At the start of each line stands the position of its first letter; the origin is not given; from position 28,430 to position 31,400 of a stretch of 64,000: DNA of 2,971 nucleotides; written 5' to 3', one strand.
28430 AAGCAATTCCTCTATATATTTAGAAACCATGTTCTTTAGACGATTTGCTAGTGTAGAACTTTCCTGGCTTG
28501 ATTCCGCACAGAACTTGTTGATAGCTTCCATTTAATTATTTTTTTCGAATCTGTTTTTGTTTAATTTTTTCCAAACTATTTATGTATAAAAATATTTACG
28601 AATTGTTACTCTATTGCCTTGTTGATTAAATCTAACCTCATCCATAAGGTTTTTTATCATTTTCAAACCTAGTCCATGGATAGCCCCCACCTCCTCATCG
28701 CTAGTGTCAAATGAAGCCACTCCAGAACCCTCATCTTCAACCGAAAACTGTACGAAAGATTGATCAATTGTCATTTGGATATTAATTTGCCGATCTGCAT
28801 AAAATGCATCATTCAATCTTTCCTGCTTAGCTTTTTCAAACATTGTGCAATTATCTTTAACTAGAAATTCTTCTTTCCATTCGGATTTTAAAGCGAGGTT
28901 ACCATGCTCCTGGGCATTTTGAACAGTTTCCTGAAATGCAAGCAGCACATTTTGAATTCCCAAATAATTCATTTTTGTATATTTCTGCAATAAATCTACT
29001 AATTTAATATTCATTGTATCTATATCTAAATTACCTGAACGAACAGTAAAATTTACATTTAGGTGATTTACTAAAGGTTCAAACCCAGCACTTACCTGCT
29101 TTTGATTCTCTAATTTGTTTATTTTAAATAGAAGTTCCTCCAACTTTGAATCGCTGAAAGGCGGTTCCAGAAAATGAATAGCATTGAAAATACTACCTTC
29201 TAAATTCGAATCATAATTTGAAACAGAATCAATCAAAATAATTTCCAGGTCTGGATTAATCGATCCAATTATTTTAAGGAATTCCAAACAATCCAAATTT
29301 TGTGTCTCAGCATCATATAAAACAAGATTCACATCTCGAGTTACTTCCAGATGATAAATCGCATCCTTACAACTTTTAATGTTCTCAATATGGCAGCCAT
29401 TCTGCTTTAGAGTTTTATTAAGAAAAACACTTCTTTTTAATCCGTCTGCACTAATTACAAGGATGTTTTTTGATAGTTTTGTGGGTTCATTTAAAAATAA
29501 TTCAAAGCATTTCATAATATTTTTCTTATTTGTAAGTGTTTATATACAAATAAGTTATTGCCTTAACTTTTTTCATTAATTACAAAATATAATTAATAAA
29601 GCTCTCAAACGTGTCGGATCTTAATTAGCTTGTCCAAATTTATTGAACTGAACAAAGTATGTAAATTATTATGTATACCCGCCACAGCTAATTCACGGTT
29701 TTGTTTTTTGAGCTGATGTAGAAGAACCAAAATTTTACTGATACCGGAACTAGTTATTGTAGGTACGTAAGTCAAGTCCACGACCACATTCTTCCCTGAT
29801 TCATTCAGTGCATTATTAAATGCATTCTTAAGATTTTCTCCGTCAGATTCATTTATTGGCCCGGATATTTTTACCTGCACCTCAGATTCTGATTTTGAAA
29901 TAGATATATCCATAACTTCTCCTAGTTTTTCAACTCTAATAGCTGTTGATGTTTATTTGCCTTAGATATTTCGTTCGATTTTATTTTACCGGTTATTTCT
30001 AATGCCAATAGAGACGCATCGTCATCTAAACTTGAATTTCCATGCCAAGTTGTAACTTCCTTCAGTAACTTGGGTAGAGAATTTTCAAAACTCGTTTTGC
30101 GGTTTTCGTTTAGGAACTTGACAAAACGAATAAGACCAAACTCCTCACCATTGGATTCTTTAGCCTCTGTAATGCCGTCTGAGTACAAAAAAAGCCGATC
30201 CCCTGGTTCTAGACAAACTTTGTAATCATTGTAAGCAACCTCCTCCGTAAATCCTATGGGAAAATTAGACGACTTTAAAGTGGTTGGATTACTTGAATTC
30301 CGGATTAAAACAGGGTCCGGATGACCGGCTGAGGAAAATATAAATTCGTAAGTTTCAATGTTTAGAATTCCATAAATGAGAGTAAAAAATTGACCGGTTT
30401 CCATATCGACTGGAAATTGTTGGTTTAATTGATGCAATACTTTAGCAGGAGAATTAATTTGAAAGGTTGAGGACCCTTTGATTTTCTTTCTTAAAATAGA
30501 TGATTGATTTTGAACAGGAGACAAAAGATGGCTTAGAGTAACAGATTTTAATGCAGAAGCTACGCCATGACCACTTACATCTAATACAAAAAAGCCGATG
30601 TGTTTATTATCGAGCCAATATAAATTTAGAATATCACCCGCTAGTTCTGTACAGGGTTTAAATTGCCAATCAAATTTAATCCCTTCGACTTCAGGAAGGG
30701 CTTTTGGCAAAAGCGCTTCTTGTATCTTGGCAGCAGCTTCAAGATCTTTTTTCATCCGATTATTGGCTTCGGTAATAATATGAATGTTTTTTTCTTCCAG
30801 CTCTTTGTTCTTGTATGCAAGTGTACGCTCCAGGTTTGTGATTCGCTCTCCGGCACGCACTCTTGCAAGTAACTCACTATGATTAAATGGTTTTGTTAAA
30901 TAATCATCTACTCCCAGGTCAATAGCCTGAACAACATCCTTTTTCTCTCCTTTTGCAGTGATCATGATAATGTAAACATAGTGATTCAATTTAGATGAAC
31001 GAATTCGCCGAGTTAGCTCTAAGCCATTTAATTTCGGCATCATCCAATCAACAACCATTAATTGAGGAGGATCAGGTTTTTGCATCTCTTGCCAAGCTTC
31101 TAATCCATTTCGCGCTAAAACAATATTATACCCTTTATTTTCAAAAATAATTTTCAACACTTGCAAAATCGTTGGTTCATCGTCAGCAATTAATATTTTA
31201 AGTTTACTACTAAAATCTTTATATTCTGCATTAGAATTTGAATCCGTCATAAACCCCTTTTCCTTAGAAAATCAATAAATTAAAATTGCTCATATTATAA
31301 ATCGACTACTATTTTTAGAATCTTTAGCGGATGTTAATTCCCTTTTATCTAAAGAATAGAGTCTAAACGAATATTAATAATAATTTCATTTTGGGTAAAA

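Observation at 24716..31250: Second partner-switching module built from receiver-domain fusions plus a soluble MCP-signalling-domain protein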

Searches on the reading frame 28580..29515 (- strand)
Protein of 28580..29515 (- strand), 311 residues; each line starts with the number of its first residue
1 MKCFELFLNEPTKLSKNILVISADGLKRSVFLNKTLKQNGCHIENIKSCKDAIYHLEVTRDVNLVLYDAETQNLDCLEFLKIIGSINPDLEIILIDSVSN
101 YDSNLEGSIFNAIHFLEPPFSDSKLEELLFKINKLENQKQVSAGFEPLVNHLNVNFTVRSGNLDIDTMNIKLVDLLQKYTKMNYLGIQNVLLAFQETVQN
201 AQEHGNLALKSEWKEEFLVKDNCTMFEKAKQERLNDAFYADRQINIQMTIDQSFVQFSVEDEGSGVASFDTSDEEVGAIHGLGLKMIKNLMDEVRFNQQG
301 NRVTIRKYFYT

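Call 3: search_protein_families(library=pfam, proteins=[window:28580-29515:-], max_evalue=0.1)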
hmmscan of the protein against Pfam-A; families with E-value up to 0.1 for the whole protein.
window:28580-29515:- (311 aa): 4 families
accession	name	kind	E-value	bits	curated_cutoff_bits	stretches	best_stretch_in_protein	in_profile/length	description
PF13581.12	HATPase_c_2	-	2.4e-12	47.4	27.4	1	187-307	29-127/127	Histidine kinase-like ATPase domain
PF00072.30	Response_reg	-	6.6e-06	26.7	30.2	1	32-128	14-109/111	Response regulator receiver domain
PF02518.31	HATPase_c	-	0.0024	18.7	26.4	1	243-305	26-105/111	Histidine kinase-, DNA gyrase B-, and HSP90-like ATPase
PF14501.12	HATPase_c_5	-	0.0024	18.2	22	1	241-294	27-82/102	GHKL domain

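Call 4: search_protein_families(library=ncbifam, proteins=[window:28580-29515:-], max_evalue=0.1)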
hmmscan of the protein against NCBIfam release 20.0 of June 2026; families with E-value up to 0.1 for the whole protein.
window:28580-29515:- (311 aa): 26 families (the best 25 are shown)
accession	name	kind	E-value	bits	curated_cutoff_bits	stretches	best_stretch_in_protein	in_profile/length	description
TIGR01818.1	ntrC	equivalog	7.8e-07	28.2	558.6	1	18-123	1-104/463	nitrogen regulation protein NR(I)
TIGR01925.2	spIIAB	equivalog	4.8e-06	26.5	135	1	241-307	59-134/137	anti-sigma F factor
NF046022.1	RespRegCpdRBruc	equivalog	5.9e-06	26.3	180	1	23-100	9-84/120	cell cycle two-component system response regulator CpdR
NF003144.0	PRK04069.1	equivalog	1.6e-05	24.4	145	1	243-309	66-143/161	anti-sigma B factor RsbW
NF007346.1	PRK09836.1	equivalog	0.00011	22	420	1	19-135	3-115/227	copper/silver response regulator transcription factor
NF053512.1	nitric_RR_NosR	exception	0.0002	20.5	400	1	32-152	14-134/422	response regulator c-di-GMP phosphodiesterase, NosR family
NF007689.0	PRK10365.1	equivalog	0.0003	19.7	760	1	17-132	7-120/441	sigma-54-dependent response regulator transcription factor ZraR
NF045991.1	RespRegCtrARhodob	equivalog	0.00048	19.9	350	1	24-174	8-152/224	response regulator transcription factor CtrA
NF051850.1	RespRegRprY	equivalog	0.00062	19.2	370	1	30-215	18-188/234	response regulator transcription factor RprY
NF051870.1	NAssimRespRegNtrX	equivalog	0.0007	18.6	600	1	17-125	3-111/452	nitrogen assimilation response regulator NtrX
TIGR01924.1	rsbW_low_gc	equivalog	0.0015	18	155.05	1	248-309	80-143/159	anti-sigma B factor RsbW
NF052313.1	T9SS_RR_PorX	equivalog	0.0018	17.1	300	1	36-96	20-79/513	T9SS response regulator signal transducer PorX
NF007898.0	PRK10604.1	equivalog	0.0021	17.3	478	1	185-268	280-363/433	two-component system sensor histidine kinase RstB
NF012023.0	PRK15479.1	equivalog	0.0038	16.8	337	1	21-129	5-112/224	transcriptional regulator TctD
NF007007.0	PRK09470.1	equivalog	0.005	15.8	486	1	203-270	332-401/463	envelope stress sensor histidine kinase CpxA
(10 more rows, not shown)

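Call 15: find_homologous_proteins(query=window:28580-29515:-)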
Query window:28580-29515:- (311 aa): 6 proteins with E <= 0.001 among 1221 candidates.
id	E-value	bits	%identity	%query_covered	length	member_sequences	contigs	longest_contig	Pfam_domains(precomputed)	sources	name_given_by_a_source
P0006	1.4e-200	683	100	100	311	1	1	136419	PF13581.13,PF00072.31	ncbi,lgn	-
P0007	1.5e-170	584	86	100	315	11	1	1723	PF13581.13,PF00072.31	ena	-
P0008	1.5e-73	266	49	87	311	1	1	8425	PF13581.13,PF00072.31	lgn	-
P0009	2.0e-30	124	39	59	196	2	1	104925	PF13581.13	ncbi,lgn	-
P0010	1.4e-14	72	26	94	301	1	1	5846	PF13581.13,PF00072.31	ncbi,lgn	-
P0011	2.4e-12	65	35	42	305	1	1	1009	PF13581.13,PF00072.31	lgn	-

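Call 17: find_encoding_contigs(protein=P0009, flank=10000, max_places=3)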
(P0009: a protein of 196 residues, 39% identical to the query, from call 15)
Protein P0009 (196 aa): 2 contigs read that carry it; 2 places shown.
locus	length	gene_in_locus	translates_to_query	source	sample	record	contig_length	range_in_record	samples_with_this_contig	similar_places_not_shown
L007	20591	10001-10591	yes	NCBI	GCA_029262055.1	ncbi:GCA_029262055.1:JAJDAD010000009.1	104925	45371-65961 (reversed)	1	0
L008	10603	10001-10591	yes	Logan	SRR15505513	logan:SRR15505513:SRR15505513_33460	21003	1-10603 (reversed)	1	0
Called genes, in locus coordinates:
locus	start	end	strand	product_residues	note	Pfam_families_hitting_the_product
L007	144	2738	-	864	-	PF02743:dCache_1, PF00672:HAMP, PF18947:HAMP_2, PF00015:MCPsignal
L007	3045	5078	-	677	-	PF11563:Protoglobin, PF18947:HAMP_2, PF00015:MCPsignal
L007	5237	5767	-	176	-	PF01584:CheW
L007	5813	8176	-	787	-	PF01627:Hpt, PF02895:H-kinase_dim, PF02518:HATPase_c, PF01584:CheW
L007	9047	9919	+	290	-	PF03705:CheR_N, PF01739:CheR, PF08242:Methyltransf_12 (faint), PF13649:Methyltransf_25 (faint)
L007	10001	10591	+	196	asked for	PF13581:HATPase_c_2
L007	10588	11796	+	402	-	PF00072:Response_reg, PF07228:SpoIIE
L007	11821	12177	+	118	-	PF01627:Hpt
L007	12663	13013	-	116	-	-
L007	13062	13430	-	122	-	-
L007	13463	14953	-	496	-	PF02465:FliD_N, PF07195:FliD_C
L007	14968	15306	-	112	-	PF02561:FliS (faint)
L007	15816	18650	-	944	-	PF13428:TPR_14 (faint), PF00534:Glycos_transf_1, PF13692:Glyco_trans_1_4, PF12895:ANAPC3 (faint), PF00535:Glycos_transf_2, PF10111:Glyco_tranf_2_2, PF13641:Glyco_tranf_2_3 (weak), PF14559:TPR_19 (weak), +9 more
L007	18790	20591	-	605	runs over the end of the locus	PF00685:Sulfotransfer_1, PF13469:Sulfotransfer_3 (faint)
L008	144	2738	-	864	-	PF02743:dCache_1, PF00672:HAMP, PF18947:HAMP_2, PF00015:MCPsignal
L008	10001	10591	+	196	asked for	PF13581:HATPase_c_2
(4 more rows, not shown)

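Call 18: find_encoding_contigs(protein=P0010, flank=10000, max_places=3)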
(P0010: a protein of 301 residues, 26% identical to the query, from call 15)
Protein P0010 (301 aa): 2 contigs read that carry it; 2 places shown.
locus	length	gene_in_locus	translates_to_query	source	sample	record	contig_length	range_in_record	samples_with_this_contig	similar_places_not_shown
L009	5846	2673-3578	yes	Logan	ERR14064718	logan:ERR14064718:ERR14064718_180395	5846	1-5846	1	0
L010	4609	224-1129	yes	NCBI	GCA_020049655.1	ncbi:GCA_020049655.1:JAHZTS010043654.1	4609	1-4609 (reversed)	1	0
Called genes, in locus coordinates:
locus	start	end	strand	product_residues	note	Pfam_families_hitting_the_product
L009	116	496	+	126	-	PF02599:CsrA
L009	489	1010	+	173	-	PF02623:FliW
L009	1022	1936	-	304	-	PF08668:HDOD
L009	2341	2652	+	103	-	PF01740:STAS, PF13466:STAS_2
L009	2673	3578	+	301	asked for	PF00072:Response_reg, PF13581:HATPase_c_2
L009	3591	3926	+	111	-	-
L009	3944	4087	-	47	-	PF00830:Ribosomal_L28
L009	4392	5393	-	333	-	-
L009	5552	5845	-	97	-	?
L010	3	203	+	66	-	?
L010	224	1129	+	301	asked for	PF00072:Response_reg, PF13581:HATPase_c_2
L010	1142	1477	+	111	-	-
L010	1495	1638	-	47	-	PF00830:Ribosomal_L28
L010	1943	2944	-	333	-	-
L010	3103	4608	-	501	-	?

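Call 71: search_protein_families(library=ncbifam, proteins=[L009:3591-3926:+], max_evalue=0.01)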
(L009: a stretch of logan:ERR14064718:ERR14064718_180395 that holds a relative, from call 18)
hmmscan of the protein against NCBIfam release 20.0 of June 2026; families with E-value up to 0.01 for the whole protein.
L009:3591-3926:+ (111 aa): 0 families

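Call 78: search_solved_structures(query=window:28580-29515:-, max_evalue=0.1, show_alignments=2)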
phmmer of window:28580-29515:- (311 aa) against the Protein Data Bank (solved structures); distinct sequences matched with E-value up to 0.1: 35.
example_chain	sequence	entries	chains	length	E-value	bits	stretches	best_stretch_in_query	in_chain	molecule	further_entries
1zy2_A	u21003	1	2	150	6.7e-06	28.8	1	17-139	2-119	transcriptional regulator NtrC1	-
6ont_A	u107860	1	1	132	2.2e-05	27.1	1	15-141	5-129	Two-component response regulator 1452 receiver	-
4l4u_A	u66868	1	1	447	2.9e-05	26.7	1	16-139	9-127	Transcriptional regulator (NtrC family)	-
1ny5_A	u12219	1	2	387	5.5e-05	25.8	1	17-139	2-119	transcriptional regulator (NtrC family)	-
3cu5_A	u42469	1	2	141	0.0036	19.8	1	16-132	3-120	Two component transcriptional regulator, AraC family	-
6ifh_A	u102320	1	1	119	0.013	18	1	29-127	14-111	Sporulation initiation phosphotransferase F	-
1zit_A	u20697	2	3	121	0.013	18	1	17-124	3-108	transcriptional regulator (NtrC family)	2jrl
2rjn_A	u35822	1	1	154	0.018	17.5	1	31-127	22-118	Response regulator receiver:Metal-dependent phosphohydrolase, HD subdomain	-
1ymv_A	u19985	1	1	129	0.019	17.4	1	18-132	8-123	CHEY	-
3a0u_A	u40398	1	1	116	0.021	17.3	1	16-129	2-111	Response regulator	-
1hey_A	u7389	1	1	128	0.023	17.2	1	18-132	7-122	CHEY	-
3f7n_A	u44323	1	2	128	0.027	16.9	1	18-132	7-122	Chemotaxis protein cheY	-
3ffw_A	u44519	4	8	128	0.029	16.8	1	19-132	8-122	Chemotaxis protein cheY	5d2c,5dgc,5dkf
1e6l_A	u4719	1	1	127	0.029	16.8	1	18-132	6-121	Chemotaxis protein CheY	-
3a0r_B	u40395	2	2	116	0.034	16.6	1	16-129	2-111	Response regulator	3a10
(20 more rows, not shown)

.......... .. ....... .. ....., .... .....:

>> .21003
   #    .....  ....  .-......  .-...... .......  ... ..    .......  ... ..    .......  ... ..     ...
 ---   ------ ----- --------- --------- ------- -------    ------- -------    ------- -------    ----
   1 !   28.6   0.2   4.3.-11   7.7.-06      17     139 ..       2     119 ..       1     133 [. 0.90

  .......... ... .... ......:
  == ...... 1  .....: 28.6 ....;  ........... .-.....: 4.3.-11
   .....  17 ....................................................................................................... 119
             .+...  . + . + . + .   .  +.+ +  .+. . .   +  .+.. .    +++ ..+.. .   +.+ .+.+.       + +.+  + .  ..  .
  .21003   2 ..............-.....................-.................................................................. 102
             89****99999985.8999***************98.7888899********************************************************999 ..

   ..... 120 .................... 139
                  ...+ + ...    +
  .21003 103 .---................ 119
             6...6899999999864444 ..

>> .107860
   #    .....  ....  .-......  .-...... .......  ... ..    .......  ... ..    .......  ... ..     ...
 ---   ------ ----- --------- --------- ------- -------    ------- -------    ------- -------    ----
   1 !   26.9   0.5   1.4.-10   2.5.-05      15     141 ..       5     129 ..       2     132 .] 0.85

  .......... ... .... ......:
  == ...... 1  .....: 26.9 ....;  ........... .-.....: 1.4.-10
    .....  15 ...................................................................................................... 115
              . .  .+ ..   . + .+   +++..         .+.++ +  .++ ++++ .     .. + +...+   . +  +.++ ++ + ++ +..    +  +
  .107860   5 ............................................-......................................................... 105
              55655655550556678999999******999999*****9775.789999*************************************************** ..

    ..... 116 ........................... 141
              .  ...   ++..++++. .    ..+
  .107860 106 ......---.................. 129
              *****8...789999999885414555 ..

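Call 111: search_protein_families(library=pfam, proteins=[L007:12663-13013:-, L007:13062-13430:-, L009:3591-3926:+, L009:4392-5393:-], max_evalue=0.05)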
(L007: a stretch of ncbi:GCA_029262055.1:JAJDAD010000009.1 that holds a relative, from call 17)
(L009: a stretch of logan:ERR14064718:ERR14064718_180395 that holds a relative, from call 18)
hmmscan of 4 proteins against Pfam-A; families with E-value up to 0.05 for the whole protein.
L007:12663-13013:- (116 aa): 1 family
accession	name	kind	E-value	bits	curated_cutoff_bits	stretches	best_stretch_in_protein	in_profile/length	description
PF04316.19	FlgM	-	0.00037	21.1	25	1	43-104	1-53/55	Anti-sigma-28 factor, FlgM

L007:13062-13430:- (122 aa): 1 family
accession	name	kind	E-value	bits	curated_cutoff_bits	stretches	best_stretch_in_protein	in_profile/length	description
PF05400.18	FliT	-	0.026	15.8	29.5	0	45-103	22-82/85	Flagellar protein FliT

L009:3591-3926:+ (111 aa): 1 family
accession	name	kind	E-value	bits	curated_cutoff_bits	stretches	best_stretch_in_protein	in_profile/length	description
PF01096.23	Zn_ribbon_TFIIS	-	0.0025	18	21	1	23-58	3-38/39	Transcription factor S-II (TFIIS)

L009:4392-5393:- (333 aa): 0 families

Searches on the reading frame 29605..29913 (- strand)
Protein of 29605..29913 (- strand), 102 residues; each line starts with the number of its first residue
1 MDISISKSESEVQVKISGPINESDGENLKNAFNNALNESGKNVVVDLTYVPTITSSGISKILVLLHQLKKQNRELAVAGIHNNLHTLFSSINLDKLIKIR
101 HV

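Call 3: search_protein_families(library=pfam, proteins=[window:29605-29913:-], max_evalue=0.1)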
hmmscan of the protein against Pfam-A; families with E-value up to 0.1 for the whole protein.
window:29605-29913:- (102 aa): 4 families
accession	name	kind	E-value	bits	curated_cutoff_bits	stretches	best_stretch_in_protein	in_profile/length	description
PF01740.26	STAS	-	2.9e-13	50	22.6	1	6-100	5-100/106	STAS domain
PF13466.11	STAS_2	-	2e-07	31.5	29.2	1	14-94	1-80/80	STAS domain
PF14213.11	DUF4325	-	0.01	16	23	1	24-56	1-32/64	STAS-like domain of unknown function (DUF4325)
PF09345.15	SiaC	-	0.044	13.9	24.5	1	36-78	45-89/120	SiaC family regulatory phosphoprotein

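Call 4: search_protein_families(library=ncbifam, proteins=[window:29605-29913:-], max_evalue=0.1)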
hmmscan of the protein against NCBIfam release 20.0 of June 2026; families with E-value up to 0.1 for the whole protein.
window:29605-29913:- (102 aa): 10 families
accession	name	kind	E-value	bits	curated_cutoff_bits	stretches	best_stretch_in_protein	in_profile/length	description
TIGR00377.1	ant_ant_sig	superfamily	3.2e-12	46.3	53.45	1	1-100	3-103/108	anti-sigma factor antagonist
TIGR02886.1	spore_II_AA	equivalog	2.6e-08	33.8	114.75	1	5-99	3-98/106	anti-sigma F factor antagonist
NF033618.0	mlaB_1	equivalog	2.5e-06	27.8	90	1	27-97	22-92/94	lipid asymmetry maintenance protein MlaB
NF047705.1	slr1659_superfam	superfamily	2.8e-05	24.4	100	1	4-97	9-106/111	slr1659 superfamily regulator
NF002134.0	PRK00971.1-4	equivalog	0.002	16.9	557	1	6-84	324-401/429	glutaminase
NF008660.1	PRK11660.1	equivalog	0.0027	16.2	614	1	9-84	463-536/572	C4-dicarboxylic acid transporter DauA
NF010485.0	PRK13909.1-2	equivalog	0.0039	15.4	650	1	19-100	125-203/909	RecB-like helicase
NF052652.1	YtvA_fam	equivalog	0.0054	16.3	250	1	14-92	148-227/243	YtvA family blue-light photoreceptor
TIGR01990.1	bPGM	equivalog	0.041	13.8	189.4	1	52-97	84-130/187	beta-phosphoglucomutase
TIGR00815.1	sulP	subfamily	0.063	11.7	380.45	1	4-91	226-314/565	sulfate permease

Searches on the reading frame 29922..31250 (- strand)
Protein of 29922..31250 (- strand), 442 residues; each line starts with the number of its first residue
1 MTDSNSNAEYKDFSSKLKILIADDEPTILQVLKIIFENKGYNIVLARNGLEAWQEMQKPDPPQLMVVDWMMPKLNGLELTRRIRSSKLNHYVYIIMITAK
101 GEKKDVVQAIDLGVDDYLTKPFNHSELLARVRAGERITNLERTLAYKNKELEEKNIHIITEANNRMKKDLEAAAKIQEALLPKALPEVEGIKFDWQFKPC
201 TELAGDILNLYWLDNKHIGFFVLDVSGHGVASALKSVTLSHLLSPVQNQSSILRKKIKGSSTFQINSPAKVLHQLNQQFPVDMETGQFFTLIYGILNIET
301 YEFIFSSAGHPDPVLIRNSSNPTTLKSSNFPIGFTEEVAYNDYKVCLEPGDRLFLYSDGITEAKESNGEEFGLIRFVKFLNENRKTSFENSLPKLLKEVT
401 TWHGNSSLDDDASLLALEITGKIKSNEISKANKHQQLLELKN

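Call 3: search_protein_families(library=pfam, proteins=[window:29922-31250:-], max_evalue=0.1)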
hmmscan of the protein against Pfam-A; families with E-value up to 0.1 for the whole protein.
window:29922-31250:- (442 aa): 3 families
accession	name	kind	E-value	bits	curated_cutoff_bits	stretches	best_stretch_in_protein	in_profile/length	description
PF07228.17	SpoIIE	-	8.7e-43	146.9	25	1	215-419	2-191/192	Stage II sporulation protein E (SpoIIE)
PF00072.30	Response_reg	-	1.3e-30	106.3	30.2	1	19-132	1-111/111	Response regulator receiver domain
PF23198.2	PDE8A_N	-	0.015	15.7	29.6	1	22-114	16-111/147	PDE8A-like, N-terminal domain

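Call 4: search_protein_families(library=ncbifam, proteins=[window:29922-31250:-], max_evalue=0.1)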
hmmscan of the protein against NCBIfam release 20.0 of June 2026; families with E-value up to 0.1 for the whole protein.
window:29922-31250:- (442 aa): 102 families (the best 25 are shown)
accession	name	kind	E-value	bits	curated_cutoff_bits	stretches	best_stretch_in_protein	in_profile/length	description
NF045505.1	RR_RssB_Pseudo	equivalog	1.6e-47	162.4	700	1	16-362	5-340/394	two-component system response regulator RssB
TIGR02154.1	PhoB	equivalog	2e-33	115.6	296.2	1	17-155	3-143/226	phosphate regulon transcriptional regulator PhoB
NF041734.1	resp_reg_RppA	equivalog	5.6e-30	104.4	250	1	17-175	1-160/229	two-component system response regulator RppA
NF040689.1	MtrAB_MtrA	equivalog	1e-29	103.4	300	1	19-162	1-135/219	MtrAB system response regulator MtrA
NF040534.1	resp_reg_YycF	equivalog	9e-28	97.1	340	1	18-169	2-151/231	response regulator YycF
NF041733.1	resp_reg_CseB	equivalog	2.7e-27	95.6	350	1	18-157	2-137/228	two-component system response regulator CseB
NF033120.0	vanR_FM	exception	3.2e-27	95.7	460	1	16-163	3-147/231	vancomycin resistance response regulator transcription factor, VanR-F/VanR-M family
NF045944.1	ResRegRpaBCyano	equivalog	3.4e-27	95.3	330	1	20-143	1-120/229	response regulator transcription factor RpaB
NF007005.1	PRK09468.1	equivalog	6.4e-27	94.5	331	1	16-140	3-124/237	osmolarity response regulator transcription factor OmpR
NF053854.1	RespRegPhoBBctds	equivalog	9.6e-27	93.8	270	1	19-163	1-145/225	two-component system response regulator PhoB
NF007969.0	PRK10693.1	equivalog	6.2e-26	91.2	329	1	18-339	9-308/337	two-component system response regulator RssB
NF007135.0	PRK09581.1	equivalog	3.8e-25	88.6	474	1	18-160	4-145/457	PleD family two-component system response regulator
NF033117.2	vanR_ACDEGLN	exception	1e-24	87.4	350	1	19-157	1-130/226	VanR-ABDEGLN family response regulator transcription factor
NF008199.0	PRK10955.1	equivalog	1.4e-24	87.4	341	1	18-142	3-122/232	envelope stress response regulator transcription factor CpxR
NF051850.1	RespRegRprY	equivalog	1.6e-23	83.4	370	1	15-136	3-121/234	response regulator transcription factor RprY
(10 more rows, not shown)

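Call 79: search_solved_structures(query=window:29922-31250:-, max_evalue=1e-8)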
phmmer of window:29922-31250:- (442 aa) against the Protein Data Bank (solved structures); distinct sequences matched with E-value up to 1e-8: 181 (the best 60 are shown).
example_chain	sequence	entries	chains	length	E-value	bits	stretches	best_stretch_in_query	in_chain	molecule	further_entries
3eq2_A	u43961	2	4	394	1.1e-40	142.9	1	18-362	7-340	Probable two-component response regulator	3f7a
1mvo_A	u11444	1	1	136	1.7e-24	89.6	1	17-140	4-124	PhoP response regulator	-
8fk2_A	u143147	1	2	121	1.5e-23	86.4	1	18-138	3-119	Putative response regulator CovR VicR-like protein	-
1nxo_A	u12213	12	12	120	1.7e-22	83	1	18-133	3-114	DNA-binding response regulator | Response regulator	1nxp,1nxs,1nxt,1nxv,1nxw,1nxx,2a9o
6eb7_A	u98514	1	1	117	2.3e-22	82.5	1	18-133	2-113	DNA-binding response regulator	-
3h1g_A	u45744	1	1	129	2.4e-22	82.5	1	16-127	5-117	Chemotaxis protein cheY homolog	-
4uhj_A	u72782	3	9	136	5e-22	81.4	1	18-137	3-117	TRANSCRIPTIONAL REGULATORY PROTEIN CPXR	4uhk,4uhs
3gwg_A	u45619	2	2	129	8.7e-22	80.6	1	16-127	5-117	Chemotaxis protein cheY homolog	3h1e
9xzo_A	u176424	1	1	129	4.7e-21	78.2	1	18-131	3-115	De novo protein M1X0B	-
1b00_A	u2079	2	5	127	9.2e-21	77.3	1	18-136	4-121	PHOSPHATE REGULON TRANSCRIPTIONAL REGULATORY PROTEIN PHOB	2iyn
3es2_A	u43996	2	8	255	9.4e-21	77.2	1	163-362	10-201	Probable two-component response regulator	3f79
1zes_A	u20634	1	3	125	9.6e-21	77.2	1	18-136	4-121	Phosphate regulon transcriptional regulatory protein phoB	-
3h1f_A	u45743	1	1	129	1.1e-20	77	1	16-127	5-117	Chemotaxis protein cheY homolog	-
2zwm_A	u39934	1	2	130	1.5e-20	76.6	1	18-136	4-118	Transcriptional regulatory protein yycF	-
3f6p_A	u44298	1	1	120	2.3e-20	75.9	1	18-135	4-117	Transcriptional regulatory protein yycF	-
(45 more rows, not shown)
